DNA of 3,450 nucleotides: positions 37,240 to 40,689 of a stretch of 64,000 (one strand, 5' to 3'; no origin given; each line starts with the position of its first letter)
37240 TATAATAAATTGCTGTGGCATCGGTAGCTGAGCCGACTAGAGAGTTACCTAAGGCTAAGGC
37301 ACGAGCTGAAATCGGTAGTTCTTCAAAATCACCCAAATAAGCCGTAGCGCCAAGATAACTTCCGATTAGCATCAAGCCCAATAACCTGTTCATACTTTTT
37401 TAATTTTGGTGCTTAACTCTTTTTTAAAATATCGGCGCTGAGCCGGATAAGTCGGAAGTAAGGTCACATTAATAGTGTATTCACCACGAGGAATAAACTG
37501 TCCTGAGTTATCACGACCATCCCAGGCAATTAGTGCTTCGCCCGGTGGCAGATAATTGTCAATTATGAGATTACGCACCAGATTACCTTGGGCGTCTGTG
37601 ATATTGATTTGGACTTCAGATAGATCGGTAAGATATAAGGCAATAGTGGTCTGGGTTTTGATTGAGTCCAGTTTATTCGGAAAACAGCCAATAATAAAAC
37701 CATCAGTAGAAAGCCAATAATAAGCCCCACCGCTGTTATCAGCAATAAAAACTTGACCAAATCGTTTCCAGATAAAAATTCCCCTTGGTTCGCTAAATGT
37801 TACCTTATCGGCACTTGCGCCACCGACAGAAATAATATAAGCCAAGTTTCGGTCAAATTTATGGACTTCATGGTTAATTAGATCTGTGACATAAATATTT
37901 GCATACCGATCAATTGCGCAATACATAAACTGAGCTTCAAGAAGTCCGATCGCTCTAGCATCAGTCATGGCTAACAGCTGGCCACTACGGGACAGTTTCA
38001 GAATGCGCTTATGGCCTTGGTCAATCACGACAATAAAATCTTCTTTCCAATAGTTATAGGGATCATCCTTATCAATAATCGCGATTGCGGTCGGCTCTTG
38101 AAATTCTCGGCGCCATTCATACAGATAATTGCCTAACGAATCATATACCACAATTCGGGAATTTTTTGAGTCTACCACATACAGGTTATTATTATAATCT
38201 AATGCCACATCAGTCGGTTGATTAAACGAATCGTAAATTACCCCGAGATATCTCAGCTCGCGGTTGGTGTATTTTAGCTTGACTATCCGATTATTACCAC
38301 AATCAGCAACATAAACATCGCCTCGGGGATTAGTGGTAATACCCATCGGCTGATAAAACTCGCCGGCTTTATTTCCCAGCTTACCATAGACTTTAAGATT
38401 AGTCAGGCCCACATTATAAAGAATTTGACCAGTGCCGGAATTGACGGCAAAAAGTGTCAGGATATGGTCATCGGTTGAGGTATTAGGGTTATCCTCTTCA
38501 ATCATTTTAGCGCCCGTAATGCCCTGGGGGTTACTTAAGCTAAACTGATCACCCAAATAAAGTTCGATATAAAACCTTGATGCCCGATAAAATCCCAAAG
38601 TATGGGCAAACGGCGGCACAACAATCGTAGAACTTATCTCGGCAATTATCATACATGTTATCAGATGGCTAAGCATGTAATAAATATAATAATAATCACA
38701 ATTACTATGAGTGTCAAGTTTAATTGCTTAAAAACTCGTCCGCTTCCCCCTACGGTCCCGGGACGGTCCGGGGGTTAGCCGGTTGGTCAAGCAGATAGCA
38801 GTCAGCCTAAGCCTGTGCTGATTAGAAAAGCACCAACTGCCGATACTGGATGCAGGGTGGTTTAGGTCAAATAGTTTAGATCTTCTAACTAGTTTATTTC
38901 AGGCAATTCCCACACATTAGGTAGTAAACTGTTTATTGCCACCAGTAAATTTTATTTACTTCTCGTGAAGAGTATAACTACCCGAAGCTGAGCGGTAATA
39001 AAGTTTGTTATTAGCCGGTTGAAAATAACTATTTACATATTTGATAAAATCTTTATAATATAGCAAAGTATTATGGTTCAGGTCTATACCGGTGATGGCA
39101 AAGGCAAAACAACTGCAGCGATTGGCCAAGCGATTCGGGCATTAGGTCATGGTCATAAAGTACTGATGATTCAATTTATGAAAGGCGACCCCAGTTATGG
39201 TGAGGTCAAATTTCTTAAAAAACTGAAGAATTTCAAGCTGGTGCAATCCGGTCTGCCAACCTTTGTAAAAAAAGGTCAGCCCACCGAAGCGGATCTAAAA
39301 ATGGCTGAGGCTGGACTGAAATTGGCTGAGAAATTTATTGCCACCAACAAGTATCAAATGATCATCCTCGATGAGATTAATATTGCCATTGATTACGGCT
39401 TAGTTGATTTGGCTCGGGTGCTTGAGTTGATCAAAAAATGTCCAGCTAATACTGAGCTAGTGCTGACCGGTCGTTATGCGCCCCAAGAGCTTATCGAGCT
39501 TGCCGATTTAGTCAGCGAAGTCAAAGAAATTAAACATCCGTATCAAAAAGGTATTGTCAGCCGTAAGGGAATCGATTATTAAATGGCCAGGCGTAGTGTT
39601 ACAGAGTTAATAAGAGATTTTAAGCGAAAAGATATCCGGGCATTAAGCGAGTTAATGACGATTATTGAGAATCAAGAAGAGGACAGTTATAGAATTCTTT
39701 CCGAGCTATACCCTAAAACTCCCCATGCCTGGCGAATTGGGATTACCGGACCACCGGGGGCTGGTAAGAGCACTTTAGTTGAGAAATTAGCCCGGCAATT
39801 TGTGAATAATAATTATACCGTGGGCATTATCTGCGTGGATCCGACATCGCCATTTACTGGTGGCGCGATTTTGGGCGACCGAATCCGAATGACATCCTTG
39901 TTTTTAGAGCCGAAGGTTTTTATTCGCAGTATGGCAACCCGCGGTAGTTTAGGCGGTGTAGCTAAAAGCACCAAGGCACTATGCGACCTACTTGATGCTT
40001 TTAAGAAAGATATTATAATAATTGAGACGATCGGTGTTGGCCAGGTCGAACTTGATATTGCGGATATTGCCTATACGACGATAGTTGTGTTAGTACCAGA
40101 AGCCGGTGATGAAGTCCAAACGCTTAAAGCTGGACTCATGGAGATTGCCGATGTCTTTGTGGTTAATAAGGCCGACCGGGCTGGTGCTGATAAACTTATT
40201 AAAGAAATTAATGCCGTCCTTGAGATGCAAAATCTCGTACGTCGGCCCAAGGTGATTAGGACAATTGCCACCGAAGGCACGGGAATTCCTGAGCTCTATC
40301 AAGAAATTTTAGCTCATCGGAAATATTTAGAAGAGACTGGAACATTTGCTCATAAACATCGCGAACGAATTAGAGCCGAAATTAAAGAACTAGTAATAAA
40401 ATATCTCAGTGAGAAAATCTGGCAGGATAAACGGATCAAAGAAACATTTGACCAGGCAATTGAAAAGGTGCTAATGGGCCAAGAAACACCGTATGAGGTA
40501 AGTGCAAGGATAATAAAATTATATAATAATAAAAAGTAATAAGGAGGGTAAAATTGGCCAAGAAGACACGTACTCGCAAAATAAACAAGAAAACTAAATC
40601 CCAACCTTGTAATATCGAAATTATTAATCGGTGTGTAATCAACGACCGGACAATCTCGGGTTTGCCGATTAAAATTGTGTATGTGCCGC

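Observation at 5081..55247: Undescribed family of GC-rich palindromic elements, one in every large intergenic gap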

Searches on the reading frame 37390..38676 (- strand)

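Call 12: search_protein_families(library=pfam, proteins=[window:37390-38676:-])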
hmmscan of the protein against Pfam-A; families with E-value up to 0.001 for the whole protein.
window:37390-38676:- (428 aa): 2 families
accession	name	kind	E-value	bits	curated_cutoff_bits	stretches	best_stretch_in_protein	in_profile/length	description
PF01436.27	NHL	-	4.3e-19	67.9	20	2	107-133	1-27/28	NHL repeat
PF13860.13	FlgD_ig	-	8.2e-11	42.2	27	1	343-405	12-74/79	FlgD Ig-like domain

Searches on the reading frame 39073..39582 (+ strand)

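Call 12: search_protein_families(library=pfam, proteins=[window:39073-39582:+])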
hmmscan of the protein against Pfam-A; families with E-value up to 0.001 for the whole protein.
window:39073-39582:+ (169 aa): 1 family
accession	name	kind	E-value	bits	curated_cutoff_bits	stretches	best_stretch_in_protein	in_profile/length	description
PF02572.21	CobA_CobO_BtuR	-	3.4e-65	219.9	25.7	1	1-169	4-172/172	ATP:corrinoid adenosyltransferase BtuR/CobO/CobP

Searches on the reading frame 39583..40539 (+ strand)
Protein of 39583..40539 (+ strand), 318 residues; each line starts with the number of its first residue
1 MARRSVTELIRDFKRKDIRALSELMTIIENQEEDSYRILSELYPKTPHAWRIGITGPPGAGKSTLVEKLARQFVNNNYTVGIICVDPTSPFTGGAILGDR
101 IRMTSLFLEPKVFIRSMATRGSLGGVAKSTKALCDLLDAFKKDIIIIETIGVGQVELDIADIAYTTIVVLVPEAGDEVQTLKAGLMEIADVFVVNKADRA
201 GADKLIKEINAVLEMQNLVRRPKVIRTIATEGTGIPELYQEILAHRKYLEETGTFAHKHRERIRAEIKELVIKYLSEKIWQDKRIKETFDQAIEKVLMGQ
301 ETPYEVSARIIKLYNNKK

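Call 13: find_encoding_contigs(protein=window:39583-40539:+, flank=10000, max_places=6)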
Protein window:39583-40539:+ (318 aa): 3 contigs read that carry it; 3 places shown.
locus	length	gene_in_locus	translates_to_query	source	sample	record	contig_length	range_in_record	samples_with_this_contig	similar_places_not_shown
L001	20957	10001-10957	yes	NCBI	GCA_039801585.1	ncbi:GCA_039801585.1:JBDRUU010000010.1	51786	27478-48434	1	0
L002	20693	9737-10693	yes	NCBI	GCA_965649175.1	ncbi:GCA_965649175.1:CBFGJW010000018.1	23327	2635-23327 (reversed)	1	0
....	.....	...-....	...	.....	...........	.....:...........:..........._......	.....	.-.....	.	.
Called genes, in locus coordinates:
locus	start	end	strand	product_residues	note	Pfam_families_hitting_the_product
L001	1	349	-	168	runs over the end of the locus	PF20358:DUF6653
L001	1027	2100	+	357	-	PF00483:NTP_transferase, PF12804:NTP_transf_3 (faint), PF22640:ManC_GMP_beta-helix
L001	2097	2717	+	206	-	PF01725:Ham1p_like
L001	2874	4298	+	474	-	PF01841:Transglut_core, PF13471:Transglut_core3 (weak)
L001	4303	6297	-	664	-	PF13145:Rotamase_2, PF13616:Rotamase_3 (weak), PF00639:Rotamase, PF13145:Rotamase_2, PF13616:Rotamase_3, PF00639:Rotamase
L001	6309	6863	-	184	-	-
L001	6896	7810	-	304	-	-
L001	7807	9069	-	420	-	PF01436:NHL (weak), PF13860:FlgD_ig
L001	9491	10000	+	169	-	PF02572:CobA_CobO_BtuR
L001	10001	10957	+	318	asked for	PF03308:MeaB, PF00009:GTP_EFTU (faint), PF02492:cobW (weak), PF03266:NTPase_1 (weak), PF13238:AAA_18 (faint)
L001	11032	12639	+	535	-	PF01642:MM_CoA_mutase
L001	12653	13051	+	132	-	PF02310:B12-binding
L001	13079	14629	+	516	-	PF01039:Carboxyl_trans, PF03255:ACCA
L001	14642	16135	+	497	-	PF00171:Aldedh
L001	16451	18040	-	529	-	PF13600:DUF4140, PF13598:DUF4139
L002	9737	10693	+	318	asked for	PF03308:MeaB, PF00009:GTP_EFTU (faint), PF02492:cobW (weak), PF03266:NTPase_1 (weak), PF13238:AAA_18 (faint)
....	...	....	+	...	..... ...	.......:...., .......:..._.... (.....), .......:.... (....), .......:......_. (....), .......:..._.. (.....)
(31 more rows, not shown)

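Call 38: find_homologous_proteins(query=window:39583-40539:+, max_evalue=1e-60)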
Query window:39583-40539:+ (318 aa): 7768 proteins with E <= 1e-60 among 8000 candidates; the best 120 are listed.
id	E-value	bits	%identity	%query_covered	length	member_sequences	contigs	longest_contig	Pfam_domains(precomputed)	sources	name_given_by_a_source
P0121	8.1e-203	690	100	100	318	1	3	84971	PF02492.26,PF03266.22,PF00009.34,PF13238.13,PF03308.23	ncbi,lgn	ncbi:MAG: methylmalonyl Co-A mutase-associated GTPase MeaB [candidate division WOR-3 bacterium]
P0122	3.9e-164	563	78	100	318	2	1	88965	PF02492.26,PF03266.22,PF13238.13,PF03308.23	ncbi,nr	ncbi:MAG: methylmalonyl Co-A mutase-associated GTPase MeaB [candidate division WOR-3 bacterium]|nr:m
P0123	4.8e-139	480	69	100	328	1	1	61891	PF02492.26,PF03266.22,PF01935.24,PF00009.34,PF03308.23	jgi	jgi:LAO/AO transport system kinase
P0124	1.0e-129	450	66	97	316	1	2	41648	PF02492.26,PF03266.22,PF03308.23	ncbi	ncbi:MAG: methylmalonyl Co-A mutase-associated GTPase MeaB [candidate division WOR-3 bacterium]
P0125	1.4e-129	449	65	97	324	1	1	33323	PF03266.22,PF03308.23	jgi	-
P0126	1.4e-129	449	65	97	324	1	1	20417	PF03266.22,PF03308.23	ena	-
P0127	1.5e-129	449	65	97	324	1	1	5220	PF03266.22,PF03308.23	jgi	-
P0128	1.5e-129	449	65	97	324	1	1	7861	PF03266.22,PF03308.23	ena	-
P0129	1.5e-129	449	65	97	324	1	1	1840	PF03266.22,PF03308.23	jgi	-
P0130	1.6e-129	449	65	97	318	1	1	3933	PF03266.22,PF03308.23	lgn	-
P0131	1.7e-129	449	65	97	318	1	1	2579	PF03266.22,PF03308.23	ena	-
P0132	2.0e-127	442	64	98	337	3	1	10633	PF02492.26,PF03266.22,PF00009.34,PF03308.23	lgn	-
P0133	4.2e-127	441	65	95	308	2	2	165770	PF02492.26,PF00009.34,PF03308.23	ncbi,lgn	ncbi:MAG: methylmalonyl Co-A mutase-associated GTPase MeaB [candidate division WOR-3 bacterium]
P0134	5.3e-126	438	64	97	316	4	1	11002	PF03266.22,PF13521.13,PF00009.34,PF03029.24,PF03308.23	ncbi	ncbi:MAG: methylmalonyl Co-A mutase-associated GTPase MeaB [candidate division WOR-3 bacterium]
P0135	3.3e-125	435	62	97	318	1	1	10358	PF02492.26,PF03266.22,PF03308.23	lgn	-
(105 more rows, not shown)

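Call 39: find_encoding_contigs(protein=P0122, flank=10000, max_places=2)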
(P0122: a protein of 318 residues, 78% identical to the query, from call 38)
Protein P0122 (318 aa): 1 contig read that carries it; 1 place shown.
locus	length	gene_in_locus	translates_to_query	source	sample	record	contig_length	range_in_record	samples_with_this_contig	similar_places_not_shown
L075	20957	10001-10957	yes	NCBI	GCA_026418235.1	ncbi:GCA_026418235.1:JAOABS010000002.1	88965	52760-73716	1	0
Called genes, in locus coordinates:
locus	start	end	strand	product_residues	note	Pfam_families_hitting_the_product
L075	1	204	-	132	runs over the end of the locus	PF10865:DUF2703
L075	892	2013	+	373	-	PF00483:NTP_transferase, PF22640:ManC_GMP_beta-helix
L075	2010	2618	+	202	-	PF01725:Ham1p_like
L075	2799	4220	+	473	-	PF01841:Transglut_core, PF13471:Transglut_core3 (weak)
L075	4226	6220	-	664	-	PF13424:TPR_12 (faint), PF13624:SurA_N_3 (faint), PF13145:Rotamase_2, PF13616:Rotamase_3 (weak), PF00639:Rotamase, PF13145:Rotamase_2, PF00639:Rotamase, PF13616:Rotamase_3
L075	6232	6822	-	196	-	-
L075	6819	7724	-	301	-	-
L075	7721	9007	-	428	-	PF01436:NHL, PF13860:FlgD_ig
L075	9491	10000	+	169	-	PF02572:CobA_CobO_BtuR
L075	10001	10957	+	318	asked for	PF03308:MeaB, PF02492:cobW (weak), PF03266:NTPase_1 (weak), PF13238:AAA_18 (faint)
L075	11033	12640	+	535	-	PF01642:MM_CoA_mutase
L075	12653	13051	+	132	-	PF02310:B12-binding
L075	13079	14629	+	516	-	PF01039:Carboxyl_trans, PF03255:ACCA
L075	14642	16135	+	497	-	PF00171:Aldedh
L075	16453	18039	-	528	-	PF13600:DUF4140, PF13598:DUF4139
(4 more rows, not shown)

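Call 40: find_encoding_contigs(protein=P0123, flank=10000, max_places=2)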
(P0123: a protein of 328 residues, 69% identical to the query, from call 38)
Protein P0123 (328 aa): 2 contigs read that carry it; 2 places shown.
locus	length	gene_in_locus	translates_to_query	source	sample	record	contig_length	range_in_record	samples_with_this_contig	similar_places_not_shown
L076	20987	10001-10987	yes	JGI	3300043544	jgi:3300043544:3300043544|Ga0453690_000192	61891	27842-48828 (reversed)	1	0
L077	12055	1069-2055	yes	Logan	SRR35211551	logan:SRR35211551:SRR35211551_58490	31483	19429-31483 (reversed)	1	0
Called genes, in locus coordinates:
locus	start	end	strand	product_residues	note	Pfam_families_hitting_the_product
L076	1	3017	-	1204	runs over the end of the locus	PF01364:Peptidase_C25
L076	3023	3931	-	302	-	PF08309:LVIVD (faint)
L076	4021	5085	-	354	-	-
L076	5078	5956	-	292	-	-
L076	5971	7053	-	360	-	-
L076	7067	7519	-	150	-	PF14102:Caps_synth_CapC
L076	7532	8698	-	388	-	PF08245:Mur_ligase_M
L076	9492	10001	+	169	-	PF02572:CobA_CobO_BtuR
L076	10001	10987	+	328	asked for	PF03308:MeaB, PF01935:DUF87 (faint), PF00009:GTP_EFTU (faint), PF02492:cobW (faint), PF03266:NTPase_1 (weak)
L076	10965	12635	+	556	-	PF01642:MM_CoA_mutase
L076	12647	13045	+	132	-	PF02310:B12-binding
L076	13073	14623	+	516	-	PF01039:Carboxyl_trans, PF03255:ACCA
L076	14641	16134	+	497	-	PF00171:Aldedh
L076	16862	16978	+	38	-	-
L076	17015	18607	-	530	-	PF13600:DUF4140, PF13598:DUF4139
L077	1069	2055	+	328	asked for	PF03308:MeaB, PF01935:DUF87 (faint), PF00009:GTP_EFTU (faint), PF02492:cobW (faint), PF03266:NTPase_1 (weak)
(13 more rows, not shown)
